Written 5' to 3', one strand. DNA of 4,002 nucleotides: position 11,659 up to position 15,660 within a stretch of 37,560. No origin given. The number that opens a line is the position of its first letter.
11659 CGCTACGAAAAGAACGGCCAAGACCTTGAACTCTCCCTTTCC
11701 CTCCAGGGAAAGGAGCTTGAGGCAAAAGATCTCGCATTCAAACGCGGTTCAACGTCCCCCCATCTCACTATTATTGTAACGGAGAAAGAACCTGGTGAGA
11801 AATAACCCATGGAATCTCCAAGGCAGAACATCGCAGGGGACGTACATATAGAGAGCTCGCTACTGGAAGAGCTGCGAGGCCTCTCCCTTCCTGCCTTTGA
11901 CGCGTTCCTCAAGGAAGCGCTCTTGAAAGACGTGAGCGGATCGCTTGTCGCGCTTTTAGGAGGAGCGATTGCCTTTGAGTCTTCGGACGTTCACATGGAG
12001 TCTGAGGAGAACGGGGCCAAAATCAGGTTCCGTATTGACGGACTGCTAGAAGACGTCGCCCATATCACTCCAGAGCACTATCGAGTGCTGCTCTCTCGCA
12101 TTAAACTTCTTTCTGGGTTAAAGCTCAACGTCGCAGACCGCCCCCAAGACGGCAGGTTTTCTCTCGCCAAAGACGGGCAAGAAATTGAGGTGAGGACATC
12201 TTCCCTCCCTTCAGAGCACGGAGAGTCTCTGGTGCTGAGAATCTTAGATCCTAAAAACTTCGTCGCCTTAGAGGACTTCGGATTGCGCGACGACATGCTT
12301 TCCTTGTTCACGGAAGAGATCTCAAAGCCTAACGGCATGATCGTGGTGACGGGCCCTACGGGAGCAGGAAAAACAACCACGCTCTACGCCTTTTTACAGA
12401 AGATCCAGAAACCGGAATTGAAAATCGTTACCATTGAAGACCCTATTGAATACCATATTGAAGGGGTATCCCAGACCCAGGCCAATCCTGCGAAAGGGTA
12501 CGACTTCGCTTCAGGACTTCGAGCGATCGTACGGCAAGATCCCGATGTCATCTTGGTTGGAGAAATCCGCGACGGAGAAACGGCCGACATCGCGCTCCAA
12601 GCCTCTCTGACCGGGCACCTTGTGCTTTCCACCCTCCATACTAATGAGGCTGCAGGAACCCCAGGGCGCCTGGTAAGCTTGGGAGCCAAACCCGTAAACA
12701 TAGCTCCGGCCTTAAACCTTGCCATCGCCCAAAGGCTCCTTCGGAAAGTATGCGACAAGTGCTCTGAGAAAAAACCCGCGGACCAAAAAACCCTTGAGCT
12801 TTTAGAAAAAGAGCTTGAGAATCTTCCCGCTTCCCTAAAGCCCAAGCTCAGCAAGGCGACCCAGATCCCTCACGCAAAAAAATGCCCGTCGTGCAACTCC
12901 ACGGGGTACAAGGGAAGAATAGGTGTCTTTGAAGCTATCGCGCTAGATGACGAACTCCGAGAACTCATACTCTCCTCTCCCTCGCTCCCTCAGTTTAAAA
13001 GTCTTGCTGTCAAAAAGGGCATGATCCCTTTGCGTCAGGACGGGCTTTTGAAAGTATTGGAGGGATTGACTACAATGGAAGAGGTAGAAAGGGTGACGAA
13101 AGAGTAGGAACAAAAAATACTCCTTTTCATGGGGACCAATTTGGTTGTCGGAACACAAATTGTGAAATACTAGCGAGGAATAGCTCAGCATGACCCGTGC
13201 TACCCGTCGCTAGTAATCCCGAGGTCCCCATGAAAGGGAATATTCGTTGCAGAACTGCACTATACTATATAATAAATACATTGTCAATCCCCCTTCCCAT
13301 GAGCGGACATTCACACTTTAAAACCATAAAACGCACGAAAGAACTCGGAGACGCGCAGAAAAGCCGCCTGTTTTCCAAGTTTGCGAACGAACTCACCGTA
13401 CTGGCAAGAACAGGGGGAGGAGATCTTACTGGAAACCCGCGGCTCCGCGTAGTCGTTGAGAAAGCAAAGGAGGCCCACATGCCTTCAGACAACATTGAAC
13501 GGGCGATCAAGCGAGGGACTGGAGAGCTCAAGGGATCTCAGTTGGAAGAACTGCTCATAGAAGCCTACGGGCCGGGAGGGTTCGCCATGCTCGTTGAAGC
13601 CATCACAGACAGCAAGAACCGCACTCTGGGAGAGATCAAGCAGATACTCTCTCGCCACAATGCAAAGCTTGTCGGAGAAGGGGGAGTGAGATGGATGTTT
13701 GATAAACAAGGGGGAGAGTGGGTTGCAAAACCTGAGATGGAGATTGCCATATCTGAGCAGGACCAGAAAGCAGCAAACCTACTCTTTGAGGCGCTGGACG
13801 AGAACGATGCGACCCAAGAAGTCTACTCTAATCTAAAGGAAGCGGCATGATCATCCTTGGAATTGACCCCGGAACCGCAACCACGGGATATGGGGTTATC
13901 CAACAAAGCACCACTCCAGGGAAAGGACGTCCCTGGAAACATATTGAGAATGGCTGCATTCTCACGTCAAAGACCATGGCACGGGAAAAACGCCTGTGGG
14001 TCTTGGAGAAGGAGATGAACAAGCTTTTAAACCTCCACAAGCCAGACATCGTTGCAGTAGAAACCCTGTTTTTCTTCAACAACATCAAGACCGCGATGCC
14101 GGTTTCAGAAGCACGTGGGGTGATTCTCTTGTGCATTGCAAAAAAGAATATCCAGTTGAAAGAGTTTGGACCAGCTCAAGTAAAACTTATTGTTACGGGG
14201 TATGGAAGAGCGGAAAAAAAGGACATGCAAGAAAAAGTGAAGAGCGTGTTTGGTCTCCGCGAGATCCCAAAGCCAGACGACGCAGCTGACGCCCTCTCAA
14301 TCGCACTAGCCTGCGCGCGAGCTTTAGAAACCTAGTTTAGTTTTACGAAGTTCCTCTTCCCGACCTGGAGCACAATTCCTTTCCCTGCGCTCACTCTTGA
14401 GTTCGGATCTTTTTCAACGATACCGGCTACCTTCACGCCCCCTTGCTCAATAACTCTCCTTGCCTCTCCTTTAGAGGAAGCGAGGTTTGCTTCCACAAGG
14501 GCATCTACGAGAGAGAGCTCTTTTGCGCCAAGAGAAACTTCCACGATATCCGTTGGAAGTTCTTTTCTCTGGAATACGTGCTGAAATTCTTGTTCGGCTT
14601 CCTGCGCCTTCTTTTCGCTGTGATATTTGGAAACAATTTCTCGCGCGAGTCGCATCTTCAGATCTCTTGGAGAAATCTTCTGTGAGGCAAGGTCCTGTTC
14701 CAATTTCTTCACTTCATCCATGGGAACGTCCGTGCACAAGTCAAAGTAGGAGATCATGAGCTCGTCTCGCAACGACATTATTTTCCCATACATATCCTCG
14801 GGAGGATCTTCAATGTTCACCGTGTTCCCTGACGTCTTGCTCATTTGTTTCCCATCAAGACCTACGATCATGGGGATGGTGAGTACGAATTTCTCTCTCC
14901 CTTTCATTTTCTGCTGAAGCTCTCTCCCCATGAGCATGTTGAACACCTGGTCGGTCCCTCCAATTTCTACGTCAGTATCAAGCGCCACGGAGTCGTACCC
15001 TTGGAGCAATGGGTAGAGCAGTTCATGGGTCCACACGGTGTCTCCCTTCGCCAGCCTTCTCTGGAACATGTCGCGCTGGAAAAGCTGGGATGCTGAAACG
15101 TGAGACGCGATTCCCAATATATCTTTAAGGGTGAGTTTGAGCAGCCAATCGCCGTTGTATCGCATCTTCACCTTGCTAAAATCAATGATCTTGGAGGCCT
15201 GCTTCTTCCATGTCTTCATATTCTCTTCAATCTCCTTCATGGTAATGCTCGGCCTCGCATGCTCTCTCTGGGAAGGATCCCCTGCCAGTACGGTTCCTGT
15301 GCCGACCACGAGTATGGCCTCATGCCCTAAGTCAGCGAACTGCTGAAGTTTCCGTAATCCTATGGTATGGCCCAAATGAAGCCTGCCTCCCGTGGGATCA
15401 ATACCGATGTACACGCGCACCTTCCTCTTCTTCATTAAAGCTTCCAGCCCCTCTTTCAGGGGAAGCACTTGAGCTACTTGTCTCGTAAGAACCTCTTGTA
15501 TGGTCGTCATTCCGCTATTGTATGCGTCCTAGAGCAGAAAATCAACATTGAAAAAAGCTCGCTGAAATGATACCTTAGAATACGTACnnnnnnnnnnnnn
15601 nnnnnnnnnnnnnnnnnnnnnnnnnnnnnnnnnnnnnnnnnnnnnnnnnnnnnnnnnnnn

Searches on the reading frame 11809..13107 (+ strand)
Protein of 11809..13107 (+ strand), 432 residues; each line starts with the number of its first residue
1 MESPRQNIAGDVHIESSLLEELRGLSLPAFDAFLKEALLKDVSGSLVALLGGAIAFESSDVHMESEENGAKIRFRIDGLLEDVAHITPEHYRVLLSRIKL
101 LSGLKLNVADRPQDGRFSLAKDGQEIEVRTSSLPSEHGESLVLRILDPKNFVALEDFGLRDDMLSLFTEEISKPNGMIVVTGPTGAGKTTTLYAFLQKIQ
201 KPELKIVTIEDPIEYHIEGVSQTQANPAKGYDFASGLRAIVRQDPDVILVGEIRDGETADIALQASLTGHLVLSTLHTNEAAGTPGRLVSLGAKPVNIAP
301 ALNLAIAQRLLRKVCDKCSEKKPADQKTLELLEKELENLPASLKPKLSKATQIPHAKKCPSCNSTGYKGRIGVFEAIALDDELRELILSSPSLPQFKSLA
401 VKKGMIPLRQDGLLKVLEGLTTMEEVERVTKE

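Call 8: search_protein_families(library=pfam, proteins=[window:11809-13107:+], max_evalue=0.01)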
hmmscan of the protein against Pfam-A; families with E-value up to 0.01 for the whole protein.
window:11809-13107:+ (432 aa): 9 families
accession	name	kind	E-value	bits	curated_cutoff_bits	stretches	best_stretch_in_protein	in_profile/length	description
PF00437.27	T2SSE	-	1.9e-112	376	24.9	1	48-428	14-370/370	Type II/IV secretion system protein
PF13401.12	AAA_22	-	0.00014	22.6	27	1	174-207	4-39/130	AAA domain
PF25199.1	nSTAND_NTPase5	-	0.0002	21.7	34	1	165-221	30-88/145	Novel STAND NTPase 5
PF13191.12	AAA_16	-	0.00026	21.9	32.6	1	170-216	18-63/167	AAA ATPase domain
PF20720.3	nSTAND3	-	0.0011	19.2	27.2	1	170-213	12-55/155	Novel STAND NTPase 3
PF13604.12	AAA_30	-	0.004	17.3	27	1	171-203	14-46/191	AAA domain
PF00005.33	ABC_tran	-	0.0053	17.8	25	0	174-208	10-44/137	ABC transporter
PF02492.25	cobW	-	0.0073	16.3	20.7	0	178-208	3-34/180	CobW/HypB/UreG, nucleotide-binding domain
PF13173.12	AAA_14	-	0.0088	16.5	27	0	176-215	3-43/129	AAA domain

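Call 75: search_protein_families(library=ncbifam, proteins=[window:11809-13107:+], max_evalue=0.001)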
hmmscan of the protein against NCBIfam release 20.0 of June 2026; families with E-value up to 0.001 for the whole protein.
window:11809-13107:+ (432 aa): 18 families
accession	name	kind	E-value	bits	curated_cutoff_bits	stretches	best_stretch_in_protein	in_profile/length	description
TIGR02533.1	type_II_gspE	equivalog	1e-130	436.7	630.25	1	48-430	115-486/486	type II secretion system ATPase GspE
TIGR02538.1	type_IV_pilB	equivalog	2.1e-122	409.6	675.65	1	49-431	188-563/564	type IV-A pilus assembly ATPase PilB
NF053534.1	T4PilAsmATPsTfpB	equivalog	6.8e-113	378.1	850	1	55-430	214-582/584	type IV pilus assembly ATPase TfpB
NF007755.0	PRK10436.1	equivalog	1.7e-106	356.7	617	1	48-430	91-459/465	type II secretion system protein GspE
NF041000.1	ATPase_ComGA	equivalog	3.9e-70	235.9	300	1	49-312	3-266/267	competence type IV pilus ATPase ComGA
TIGR01420.1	pilT_fam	subfamily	2.2e-49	168.5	319.1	1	48-311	4-268/343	PilT/PilU family type 4a pilus ATPase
TIGR02525.1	plasmid_TraJ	equivalog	1.9e-26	92.9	368.3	1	135-291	114-272/372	plasmid transfer ATPase TraJ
TIGR02524.1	dot_icm_DotB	equivalog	3.5e-22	79.1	463.3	1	168-316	127-290/358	Dot/Icm type IV secretion system ATPase DotB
TIGR03819.1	heli_sec_ATPase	hypoth_equivalog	2.9e-19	69.5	373.15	1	82-294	87-303/340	TadA family conjugal transfer-associated ATPase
NF058587.1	archaellum_moto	equivalog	1.4e-18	67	550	1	122-299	220-401/527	archaellum flagellar ATPase motor FlaI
TIGR02782.1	TrbB_P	equivalog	3.9e-15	55.9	304.55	1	177-293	138-257/303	P-type conjugative transfer ATPase TrbB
TIGR02788.1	VirB11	equivalog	7.3e-13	48.2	249.95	1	175-316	144-289/308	P-type DNA transfer ATPase VirB11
NF010407.0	PRK13833.1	subfamily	1e-12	48.1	499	1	177-293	146-264/323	conjugal transfer protein TrbB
NF010469.0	PRK13894.1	subfamily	2.7e-12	46.7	508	1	177-293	151-269/320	conjugal transfer ATPase TrbB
NF053672.1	bindosome_BasE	exception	2.2e-09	36.6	1000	1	157-288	252-388/512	bindosome assembly system ATPase subunit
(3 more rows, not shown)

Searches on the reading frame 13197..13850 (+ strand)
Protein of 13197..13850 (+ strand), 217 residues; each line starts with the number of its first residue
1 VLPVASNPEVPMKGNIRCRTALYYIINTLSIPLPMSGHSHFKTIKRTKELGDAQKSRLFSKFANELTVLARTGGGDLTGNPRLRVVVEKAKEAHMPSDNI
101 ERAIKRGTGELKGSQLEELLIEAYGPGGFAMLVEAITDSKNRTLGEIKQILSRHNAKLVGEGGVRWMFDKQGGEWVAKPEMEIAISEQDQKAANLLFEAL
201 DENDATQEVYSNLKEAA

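Call 8: search_protein_families(library=pfam, proteins=[window:13197-13850:+], max_evalue=0.01)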
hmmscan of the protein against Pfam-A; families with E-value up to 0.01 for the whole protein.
window:13197-13850:+ (217 aa): 2 families
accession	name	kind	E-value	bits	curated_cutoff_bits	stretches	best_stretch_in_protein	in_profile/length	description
PF20772.2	TACO1_YebC_N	-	8.9e-27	93.8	36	1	39-110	1-73/73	TACO1/YebC protein N-terminal domain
PF01709.26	Transcrip_reg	-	1.6e-22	80.4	27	2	116-172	1-57/160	TACO1/YebC second and third domain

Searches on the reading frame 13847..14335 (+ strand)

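Call 75: search_protein_families(library=ncbifam, proteins=[window:13847-14335:+], max_evalue=0.001)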
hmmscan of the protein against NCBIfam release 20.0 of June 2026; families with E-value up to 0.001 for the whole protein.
window:13847-14335:+ (162 aa): 2 families
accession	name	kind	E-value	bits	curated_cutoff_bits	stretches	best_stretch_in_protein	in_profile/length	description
NF000711.0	PRK00039.2-1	equivalog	2.5e-56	190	163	1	1-157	1-152/161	crossover junction endodeoxyribonuclease RuvC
TIGR00228.1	ruvC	equivalog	2.3e-28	99.1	100.65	1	3-160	1-151/156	crossover junction endodeoxyribonuclease RuvC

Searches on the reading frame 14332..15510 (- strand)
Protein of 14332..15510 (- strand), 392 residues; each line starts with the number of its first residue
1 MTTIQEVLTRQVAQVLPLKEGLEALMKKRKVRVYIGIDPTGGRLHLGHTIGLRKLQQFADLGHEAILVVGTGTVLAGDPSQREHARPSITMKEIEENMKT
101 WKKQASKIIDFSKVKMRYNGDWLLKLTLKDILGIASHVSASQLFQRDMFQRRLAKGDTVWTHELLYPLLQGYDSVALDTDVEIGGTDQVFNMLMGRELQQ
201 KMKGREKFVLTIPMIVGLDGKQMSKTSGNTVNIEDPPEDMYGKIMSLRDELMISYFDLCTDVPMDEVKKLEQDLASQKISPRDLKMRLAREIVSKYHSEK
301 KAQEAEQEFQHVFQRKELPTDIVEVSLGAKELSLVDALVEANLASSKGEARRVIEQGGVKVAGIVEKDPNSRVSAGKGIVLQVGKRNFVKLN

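Call 8: search_protein_families(library=pfam, proteins=[window:14332-15510:-], max_evalue=0.01)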
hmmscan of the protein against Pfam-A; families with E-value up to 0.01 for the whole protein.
window:14332-15510:- (392 aa): 5 families
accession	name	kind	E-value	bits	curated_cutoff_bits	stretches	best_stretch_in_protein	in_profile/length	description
PF00579.31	tRNA-synt_1b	-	7.8e-65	219.5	21.1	1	27-314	2-292/292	tRNA synthetases class I (W and Y)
PF01479.30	S4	-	2.3e-10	40.5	22.8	1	334-376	3-45/48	S4 domain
PF22421.1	SYY_C-terminal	-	1.9e-09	37.7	27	1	320-388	7-80/83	Tyrosine--tRNA ligase SYY-like C-terminal domain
PF13275.11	S4_2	-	0.0017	18.6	24.6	0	333-380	9-56/65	S4 domain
PF16714.10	TyrRSs_C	-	0.0088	16.3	30.6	0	337-366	26-55/120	Tyrosyl-tRNA synthetase C-terminal domain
